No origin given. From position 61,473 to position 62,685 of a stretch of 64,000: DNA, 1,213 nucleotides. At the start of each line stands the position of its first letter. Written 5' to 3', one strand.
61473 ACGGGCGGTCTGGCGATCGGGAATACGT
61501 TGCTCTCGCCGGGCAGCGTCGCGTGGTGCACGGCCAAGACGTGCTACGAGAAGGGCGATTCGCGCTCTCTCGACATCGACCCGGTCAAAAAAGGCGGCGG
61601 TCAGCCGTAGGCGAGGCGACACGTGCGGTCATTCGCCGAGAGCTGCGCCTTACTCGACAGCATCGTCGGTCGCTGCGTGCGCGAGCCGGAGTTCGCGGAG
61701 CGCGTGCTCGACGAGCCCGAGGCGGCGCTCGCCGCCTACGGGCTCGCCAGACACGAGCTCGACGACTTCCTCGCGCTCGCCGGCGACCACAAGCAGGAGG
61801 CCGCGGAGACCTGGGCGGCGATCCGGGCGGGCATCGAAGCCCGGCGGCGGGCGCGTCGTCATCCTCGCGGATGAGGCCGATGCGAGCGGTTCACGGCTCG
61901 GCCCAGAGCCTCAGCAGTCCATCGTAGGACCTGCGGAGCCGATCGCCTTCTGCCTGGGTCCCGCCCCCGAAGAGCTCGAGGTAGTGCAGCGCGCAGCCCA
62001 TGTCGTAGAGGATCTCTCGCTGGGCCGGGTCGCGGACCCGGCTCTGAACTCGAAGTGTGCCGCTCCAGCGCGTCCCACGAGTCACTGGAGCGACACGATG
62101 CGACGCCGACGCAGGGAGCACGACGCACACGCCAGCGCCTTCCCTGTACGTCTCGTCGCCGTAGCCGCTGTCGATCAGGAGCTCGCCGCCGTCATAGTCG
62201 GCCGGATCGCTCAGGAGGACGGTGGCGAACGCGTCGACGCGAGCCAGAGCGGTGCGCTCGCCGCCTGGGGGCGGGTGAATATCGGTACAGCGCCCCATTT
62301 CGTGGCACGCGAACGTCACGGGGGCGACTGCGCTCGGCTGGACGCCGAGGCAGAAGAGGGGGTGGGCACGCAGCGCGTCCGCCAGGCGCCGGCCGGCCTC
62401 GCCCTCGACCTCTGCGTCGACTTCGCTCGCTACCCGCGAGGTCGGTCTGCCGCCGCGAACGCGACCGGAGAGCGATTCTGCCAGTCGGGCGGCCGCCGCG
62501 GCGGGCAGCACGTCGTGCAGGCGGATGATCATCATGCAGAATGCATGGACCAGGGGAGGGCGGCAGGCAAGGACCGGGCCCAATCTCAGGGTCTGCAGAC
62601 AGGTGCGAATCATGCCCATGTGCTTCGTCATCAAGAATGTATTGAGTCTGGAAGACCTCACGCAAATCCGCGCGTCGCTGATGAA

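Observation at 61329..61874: Two tandem NHLP-type leader peptides; only the first has a GG site plus Cys/Ser/Thr core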

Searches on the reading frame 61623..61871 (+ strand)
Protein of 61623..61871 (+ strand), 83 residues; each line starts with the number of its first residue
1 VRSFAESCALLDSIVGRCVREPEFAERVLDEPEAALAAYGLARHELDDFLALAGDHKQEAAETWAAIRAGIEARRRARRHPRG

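Call 3: search_protein_families(library=ncbifam, proteins=[window:61623-61871:+], max_evalue=10)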
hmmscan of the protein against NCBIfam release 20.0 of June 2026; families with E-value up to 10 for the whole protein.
window:61623-61871:+ (83 aa): 4 families
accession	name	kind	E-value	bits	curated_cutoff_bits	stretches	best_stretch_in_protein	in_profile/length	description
NF038399.1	NH_RiPP_Os17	domain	1.4e-05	25.1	40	1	12-49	4-43/63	Os1348 family NHLP clan protein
TIGR04351.1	TOMM_nitrile_2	subfamily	0.0055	16.2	65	1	14-41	5-32/48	TIGR04351 family putative TOMM peptide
TIGR01323.1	nitrile_alph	equivalog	0.093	12.3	249.85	1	13-53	43-83/189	nitrile hydratase subunit alpha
NF007017.0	PRK09482.1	equivalog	0.19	11.3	261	1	24-57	149-181/257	flap endonuclease Xni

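Call 4: search_protein_families(library=pfam, proteins=[window:61623-61871:+], max_evalue=10)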
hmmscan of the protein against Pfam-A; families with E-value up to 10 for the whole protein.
window:61623-61871:+ (83 aa): 2 families
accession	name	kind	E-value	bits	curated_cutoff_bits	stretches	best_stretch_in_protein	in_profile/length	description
PF14407.11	Frankia_peptide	-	3.3e-05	24.5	48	1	14-59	5-52/63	Ribosomally synthesized peptide prototyped by Frankia Franean1_4349.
PF02979.21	NHase_alpha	-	0.13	12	27.2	1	13-53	43-83/184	Nitrile hydratase, alpha chain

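Call 38: search_solved_structures(query=window:61623-61871:+, max_evalue=10, show_alignments=3)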
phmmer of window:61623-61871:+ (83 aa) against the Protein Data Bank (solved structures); distinct sequences matched with E-value up to 10: 16.
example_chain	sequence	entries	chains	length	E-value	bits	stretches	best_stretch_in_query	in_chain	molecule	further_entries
1v29_A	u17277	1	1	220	0.013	19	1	14-40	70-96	nitrile hydratase a chain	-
6lk7_A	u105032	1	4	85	0.33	14.6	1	11-41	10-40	Nitrile hydratase, alpha chain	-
8tb1_A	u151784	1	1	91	0.73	13.5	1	11-42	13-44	NHLP leader peptide family natural product, tumor homing peptide 1 (TH1) substrate chimera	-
3ke0_A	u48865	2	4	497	1.1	12.9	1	21-53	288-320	Glucosylceramidase | Glucocerebrosidase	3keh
2wkl_A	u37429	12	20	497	1.1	12.9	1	21-53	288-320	GLUCOSYLCERAMIDASE | Lysosomal acid glucosylceramidase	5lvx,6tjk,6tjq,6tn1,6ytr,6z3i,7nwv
1ogs_A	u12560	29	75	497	1.1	12.9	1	21-53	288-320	Glucosylceramidase | Acid beta-glucosidase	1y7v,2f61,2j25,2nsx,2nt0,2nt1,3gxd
7qop_A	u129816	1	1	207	1.1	12.9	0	19-42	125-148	Nitrile hydratase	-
2v3d_A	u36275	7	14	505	1.1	12.9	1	21-53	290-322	GLUCOSYLCERAMIDASE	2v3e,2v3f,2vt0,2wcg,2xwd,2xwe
7qom_A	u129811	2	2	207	1.2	12.8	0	19-42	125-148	Nitrile hydratase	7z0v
9f9z_A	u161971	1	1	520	1.2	12.8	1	21-53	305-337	Lysosomal acid glucosylceramidase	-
7qou_A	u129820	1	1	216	1.2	12.8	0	19-42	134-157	Nitrile hydratase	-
6t13_A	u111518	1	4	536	1.2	12.7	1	21-53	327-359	Glucosylceramidase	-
9fa3_A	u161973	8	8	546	1.3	12.7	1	21-53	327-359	Lysosomal acid glucosylceramidase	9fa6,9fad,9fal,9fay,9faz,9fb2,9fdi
7qoy_A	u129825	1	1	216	1.3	12.7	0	19-42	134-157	Nitrile hydratase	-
3hht_A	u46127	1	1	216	1.3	12.6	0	19-42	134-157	Nitrile hydratase alpha subunit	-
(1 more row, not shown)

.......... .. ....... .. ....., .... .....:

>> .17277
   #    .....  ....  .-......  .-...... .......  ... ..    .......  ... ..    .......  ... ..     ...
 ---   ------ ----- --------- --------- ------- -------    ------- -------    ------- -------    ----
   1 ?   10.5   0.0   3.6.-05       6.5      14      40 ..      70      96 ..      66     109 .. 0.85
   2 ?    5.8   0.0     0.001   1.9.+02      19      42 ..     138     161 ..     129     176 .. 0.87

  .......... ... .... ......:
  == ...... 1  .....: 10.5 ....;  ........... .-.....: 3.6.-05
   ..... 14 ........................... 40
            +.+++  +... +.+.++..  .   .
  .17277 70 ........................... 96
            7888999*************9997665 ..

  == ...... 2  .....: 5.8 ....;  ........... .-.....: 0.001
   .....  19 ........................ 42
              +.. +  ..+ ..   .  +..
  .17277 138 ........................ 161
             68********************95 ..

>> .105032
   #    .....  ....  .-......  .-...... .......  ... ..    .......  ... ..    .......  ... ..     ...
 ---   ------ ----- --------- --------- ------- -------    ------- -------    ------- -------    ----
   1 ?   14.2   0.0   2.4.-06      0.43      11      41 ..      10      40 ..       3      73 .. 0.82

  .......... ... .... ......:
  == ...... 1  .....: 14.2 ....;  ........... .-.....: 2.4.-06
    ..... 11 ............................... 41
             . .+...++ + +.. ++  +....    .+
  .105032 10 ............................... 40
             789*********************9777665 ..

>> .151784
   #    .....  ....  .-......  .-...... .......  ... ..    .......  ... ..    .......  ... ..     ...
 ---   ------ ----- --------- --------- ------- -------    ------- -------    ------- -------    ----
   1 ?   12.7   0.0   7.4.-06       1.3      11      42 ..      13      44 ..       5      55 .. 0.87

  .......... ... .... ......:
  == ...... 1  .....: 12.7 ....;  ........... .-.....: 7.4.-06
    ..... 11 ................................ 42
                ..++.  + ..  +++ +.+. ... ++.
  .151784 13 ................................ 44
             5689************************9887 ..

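Call 40: search_protein_representatives(protein=window:61623-61871:+)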
Query: 83 residues. Proteins with E-value up to 0.001 (for the whole library): 19; up to 1e-10: 10; up to 1e-30: 0. The best 19 are listed.
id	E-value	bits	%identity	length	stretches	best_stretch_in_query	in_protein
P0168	1.6e-18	82.4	60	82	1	2-71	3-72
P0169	1.6e-17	79.2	55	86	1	2-74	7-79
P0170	8.7e-16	73.7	56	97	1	2-73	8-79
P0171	4.4e-14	68.3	47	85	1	2-76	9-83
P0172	4.8e-14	68.1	49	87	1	2-79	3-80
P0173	4.7e-13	65.0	52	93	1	2-70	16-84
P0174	1.3e-12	63.6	50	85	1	2-69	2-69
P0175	3.2e-12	62.3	50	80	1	3-69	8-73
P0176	6.7e-11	58.2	53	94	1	2-69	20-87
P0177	7.8e-11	57.9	46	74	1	2-71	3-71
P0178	1.6e-09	53.7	54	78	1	10-73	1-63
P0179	6.9e-09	51.7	49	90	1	7-65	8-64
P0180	3.6e-08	49.5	57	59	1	19-73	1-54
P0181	4.8e-08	49.1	44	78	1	11-70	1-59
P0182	7.8e-08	48.4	47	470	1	6-70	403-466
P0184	6.5e-07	45.5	45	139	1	6-68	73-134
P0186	5.9e-04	36.1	34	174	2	5-52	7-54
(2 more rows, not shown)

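Call 42: search_protein_families(library=pfam, proteins=[P0182, P0186, P0184], max_evalue=0.01)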
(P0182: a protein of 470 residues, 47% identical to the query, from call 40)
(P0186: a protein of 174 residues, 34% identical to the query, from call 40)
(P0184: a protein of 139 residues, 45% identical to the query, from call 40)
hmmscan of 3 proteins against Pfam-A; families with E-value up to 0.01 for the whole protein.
P0182 (470 aa): 5 families
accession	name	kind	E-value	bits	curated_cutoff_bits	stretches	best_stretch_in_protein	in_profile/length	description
PF06722.18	EryCIII-like_C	-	1.2e-16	61.5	31.7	1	265-366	23-124/145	Erythromycin biosynthesis protein CIII-like, C-terminal domain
PF00201.24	UDPGT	-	6.1e-13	48.9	19.5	1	263-361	312-412/499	UDP-glucoronosyl and UDP-glucosyl transferase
PF04101.22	Glyco_tran_28_C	-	1.1e-08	35.7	22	1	274-362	55-148/166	Glycosyltransferase family 28 C-terminal domain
PF03033.26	Glyco_transf_28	-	1.1e-07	32.4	26.2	1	12-97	8-94/139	Glycosyltransferase family 28 N-terminal domain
PF14407.11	Frankia_peptide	-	0.0065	17.2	48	0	411-447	5-43/63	Ribosomally synthesized peptide prototyped by Frankia Franean1_4349.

P0186 (174 aa): 0 families

P0184 (139 aa): 2 families
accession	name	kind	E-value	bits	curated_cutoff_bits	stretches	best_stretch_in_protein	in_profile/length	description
PF14407.11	Frankia_peptide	-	3.2e-05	24.6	48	1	81-117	5-43/63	Ribosomally synthesized peptide prototyped by Frankia Franean1_4349.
PF06722.18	EryCIII-like_C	-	4.6e-05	23.9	31.7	1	3-57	90-144/145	Erythromycin biosynthesis protein CIII-like, C-terminal domain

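Call 61: predict_structure(alignment_id=A5)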
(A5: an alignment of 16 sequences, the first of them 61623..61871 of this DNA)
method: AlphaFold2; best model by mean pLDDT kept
length: 83 residues; sequences in the alignment: 16
mean_pLDDT: 95.8   pTM: 0.81
mean pLDDT of the five models: 95.8, 95.3, 94.7, 87.5, 86.3
residues with pLDDT >= 90: 78; 70-90: 3; 50-70: 2; < 50: 0
segments of 3 or more residues with pLDDT < 50: none
pLDDT, mean of each block of 10 residues (from residue 1): 95 98 98 98 97 97 98 93 68
secondary structure, 60 per line:
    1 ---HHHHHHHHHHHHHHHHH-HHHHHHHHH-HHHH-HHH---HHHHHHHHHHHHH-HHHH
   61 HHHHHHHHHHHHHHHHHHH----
elements in order: H4-20 H22-30 H32-35 H43-55 H57-79

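Call 64: fold_search(model_id=the predicted structure, library=pdb)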
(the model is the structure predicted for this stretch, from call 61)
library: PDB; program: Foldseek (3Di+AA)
matches with E <= 10: 47; with E <= 0.001: 0
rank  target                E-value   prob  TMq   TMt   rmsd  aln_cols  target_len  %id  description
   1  6lk7_A                2.8e-01  0.97  0.55  0.58   2.9        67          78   25  crystal structure of Os1348 from Pseudomonas sp. Os17 (released 2020-11-11)
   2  6lk7_B                3.4e-01  0.96  0.55  0.59   2.9        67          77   25  crystal structure of Os1348 from Pseudomonas sp. Os17 (released 2020-11-11)
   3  6lk7_C                4.6e-01  0.93  0.55  0.66   2.6        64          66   26  crystal structure of Os1348 from Pseudomonas sp. Os17 (released 2020-11-11)
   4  8tb1_MODEL_1_A        1.8e+00  0.75  0.42  0.40   1.1        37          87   32  Solution NMR structure of a RiPP proteusin precursor protein (released 2024-02-14)
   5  7ltr_I                2.0e+00  0.38  0.43  0.63   6.0        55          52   22  Structure of the heteromeric complex between the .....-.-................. (SonM) and a truncated construct of the RiP (released 2021-09-29)
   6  9ch0_D                2.6e+00  0.35  0.42  0.65   4.4        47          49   19  Structure of the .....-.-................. (SonM) and RiPP precursor (SonA-I65W) heteromeric complex (bound to SAH) (released 2025-01-29)
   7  9ch7_F                3.0e+00  0.23  0.41  0.59   6.2        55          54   18  Structure of the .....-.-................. (SonM) and RiPP precursor (SonA-Y62A) heteromeric complex (bound to SAH - s (released 2025-01-29)
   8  9ch7_H                3.2e+00  0.33  0.46  0.65   6.2        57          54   18  Structure of the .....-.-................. (SonM) and RiPP precursor (SonA-Y62A) heteromeric complex (bound to SAH - s (released 2025-01-29)
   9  9ch3_D                3.4e+00  0.30  0.42  0.59   4.4        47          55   19  Structure of the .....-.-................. (SonM) and RiPP precursor (SonA-L63D) heteromeric complex (bound to SAH) (released 2025-01-29)
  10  7ltr_D                3.4e+00  0.25  0.42  0.63   6.2        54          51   17  Structure of the heteromeric complex between the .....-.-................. (SonM) and a truncated construct of the RiP (released 2021-09-29)
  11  7ltc_D                3.6e+00  0.21  0.41  0.49   7.0        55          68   16  Structure of the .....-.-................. (SonM) and RiPP precursor (SonA) heteromeric complex (no cofactor) (released 2021-09-29)
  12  9ch3_K                4.6e+00  0.23  0.42  0.60   4.4        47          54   19  Structure of the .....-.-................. (SonM) and RiPP precursor (SonA-L63D) heteromeric complex (bound to SAH) (released 2025-01-29)
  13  8t1t_D                4.6e+00  0.21  0.44  0.62   6.2        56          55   18  Structure of the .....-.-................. (SonM) and RiPP precursor (SonA with QSY deletion) heteromeric complex (bou (released 2023-11-22)
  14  7ltc_B                4.6e+00  0.21  0.43  0.50   6.2        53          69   19  Structure of the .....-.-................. (SonM) and RiPP precursor (SonA) heteromeric complex (no cofactor) (released 2021-09-29)
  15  3wvd_A                4.9e+00  0.30  0.31  0.13   1.0        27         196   41  Crystal structure of Nitrile Hydratase mutant bR56K complexed with Trimethylacetonitrile, photo-activated for 50 min (released 2015-06-17)
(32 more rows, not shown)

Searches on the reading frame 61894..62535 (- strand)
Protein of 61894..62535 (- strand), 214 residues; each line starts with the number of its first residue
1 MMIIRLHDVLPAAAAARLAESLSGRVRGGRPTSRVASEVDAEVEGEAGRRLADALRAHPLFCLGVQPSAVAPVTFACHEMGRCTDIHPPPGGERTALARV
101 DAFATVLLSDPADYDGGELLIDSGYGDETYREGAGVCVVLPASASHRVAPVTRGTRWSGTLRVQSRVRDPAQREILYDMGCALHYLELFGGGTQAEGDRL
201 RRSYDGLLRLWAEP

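Call 6: search_protein_families(library=pfam, proteins=[window:61894-62535:-], max_evalue=0.01)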
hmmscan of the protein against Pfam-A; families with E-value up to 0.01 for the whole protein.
seq(214 aa): 2 families
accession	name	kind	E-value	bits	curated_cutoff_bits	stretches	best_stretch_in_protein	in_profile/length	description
PF13640.12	2OG-FeII_Oxy_3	-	0.00019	22.8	27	1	99-160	28-94/98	2OG-Fe(II) oxygenase superfamily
PF18331.6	PKHD_C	-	0.0011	19.4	22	1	171-213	2-43/43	PKHD-type hydroxylase C-terminal domain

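Call 7: search_protein_families(library=ncbifam, proteins=[window:61894-62535:-], max_evalue=0.01)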
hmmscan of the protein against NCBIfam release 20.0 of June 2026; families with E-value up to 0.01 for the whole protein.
seq(214 aa): 4 families
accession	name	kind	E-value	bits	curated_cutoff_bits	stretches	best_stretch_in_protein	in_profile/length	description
NF003974.0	PRK05467.1-3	equivalog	4.3e-32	111.4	143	1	3-213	2-221/221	Fe2+-dependent dioxygenase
NF003975.0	PRK05467.1-4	equivalog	1.5e-30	106.3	180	1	39-213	48-225/226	Fe2+-dependent dioxygenase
NF003973.0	PRK05467.1-2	equivalog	6.9e-29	101.1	336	1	40-213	49-226/227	Fe2+-dependent dioxygenase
NF003972.0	PRK05467.1-1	equivalog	1e-21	77.4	399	1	19-213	24-224/225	PKHD-type hydroxylase YbiX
